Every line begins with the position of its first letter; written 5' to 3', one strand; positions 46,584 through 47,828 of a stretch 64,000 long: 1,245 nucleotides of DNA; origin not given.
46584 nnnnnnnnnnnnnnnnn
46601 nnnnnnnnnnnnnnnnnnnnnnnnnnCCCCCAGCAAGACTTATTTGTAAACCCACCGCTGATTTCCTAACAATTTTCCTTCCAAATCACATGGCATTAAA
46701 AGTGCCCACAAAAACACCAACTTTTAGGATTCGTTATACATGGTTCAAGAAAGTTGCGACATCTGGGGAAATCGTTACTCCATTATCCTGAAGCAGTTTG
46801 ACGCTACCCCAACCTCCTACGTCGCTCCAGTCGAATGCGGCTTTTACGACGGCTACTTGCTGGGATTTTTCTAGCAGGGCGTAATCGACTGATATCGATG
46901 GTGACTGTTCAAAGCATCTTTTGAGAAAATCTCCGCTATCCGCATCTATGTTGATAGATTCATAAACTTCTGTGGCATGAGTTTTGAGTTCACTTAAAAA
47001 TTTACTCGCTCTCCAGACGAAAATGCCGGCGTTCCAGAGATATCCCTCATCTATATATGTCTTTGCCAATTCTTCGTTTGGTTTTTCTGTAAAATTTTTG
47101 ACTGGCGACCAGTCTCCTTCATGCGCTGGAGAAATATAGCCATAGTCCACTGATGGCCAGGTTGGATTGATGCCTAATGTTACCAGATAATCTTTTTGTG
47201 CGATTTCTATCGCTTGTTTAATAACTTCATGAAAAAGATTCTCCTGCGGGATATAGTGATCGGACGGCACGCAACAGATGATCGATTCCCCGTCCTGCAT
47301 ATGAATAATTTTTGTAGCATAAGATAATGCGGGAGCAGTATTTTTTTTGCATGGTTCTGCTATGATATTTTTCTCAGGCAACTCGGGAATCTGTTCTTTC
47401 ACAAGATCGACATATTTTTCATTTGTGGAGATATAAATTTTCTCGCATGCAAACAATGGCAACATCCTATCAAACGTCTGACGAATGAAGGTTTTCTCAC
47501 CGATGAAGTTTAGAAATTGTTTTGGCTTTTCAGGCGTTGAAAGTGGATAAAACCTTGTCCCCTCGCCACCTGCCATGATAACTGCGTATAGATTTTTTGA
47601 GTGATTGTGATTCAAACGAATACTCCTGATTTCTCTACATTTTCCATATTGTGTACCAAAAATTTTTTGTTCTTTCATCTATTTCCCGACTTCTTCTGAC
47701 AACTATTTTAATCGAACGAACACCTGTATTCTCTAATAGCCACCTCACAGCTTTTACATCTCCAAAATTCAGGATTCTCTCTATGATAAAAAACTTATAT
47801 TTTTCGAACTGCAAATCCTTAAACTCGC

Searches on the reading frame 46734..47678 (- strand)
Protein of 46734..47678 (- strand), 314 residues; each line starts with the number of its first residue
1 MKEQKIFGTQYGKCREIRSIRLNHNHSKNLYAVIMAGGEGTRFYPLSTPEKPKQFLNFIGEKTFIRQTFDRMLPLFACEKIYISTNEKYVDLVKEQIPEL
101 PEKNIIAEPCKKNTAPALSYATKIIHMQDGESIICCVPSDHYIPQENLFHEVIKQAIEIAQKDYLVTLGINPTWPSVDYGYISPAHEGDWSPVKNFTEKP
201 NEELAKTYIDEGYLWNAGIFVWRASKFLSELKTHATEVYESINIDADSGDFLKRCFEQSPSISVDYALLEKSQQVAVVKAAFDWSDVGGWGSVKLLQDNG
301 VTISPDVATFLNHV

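Call 8: search_protein_families(library=pfam, proteins=[window:46734-47678:-], max_evalue=0.01)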
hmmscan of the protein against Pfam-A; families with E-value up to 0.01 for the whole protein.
window:46734-47678:- (314 aa): 4 families
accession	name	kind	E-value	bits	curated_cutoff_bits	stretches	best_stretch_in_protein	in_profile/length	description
PF00483.29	NTP_transferase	-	2.6e-39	135.7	21.2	1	32-292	2-234/245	Nucleotidyl transferase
PF12804.13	NTP_transf_3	-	4.8e-07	30.5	27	1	32-156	1-111/160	MobA-like NTP transferase domain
PF02348.25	CTP_transf_3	-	0.0011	19.2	22.6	1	56-167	18-124/217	Cytidylyltransferase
PF01128.25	IspD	-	0.0029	17.9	27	1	31-94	2-60/221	2-C-methyl-D-erythritol 4-phosphate cytidylyltransferase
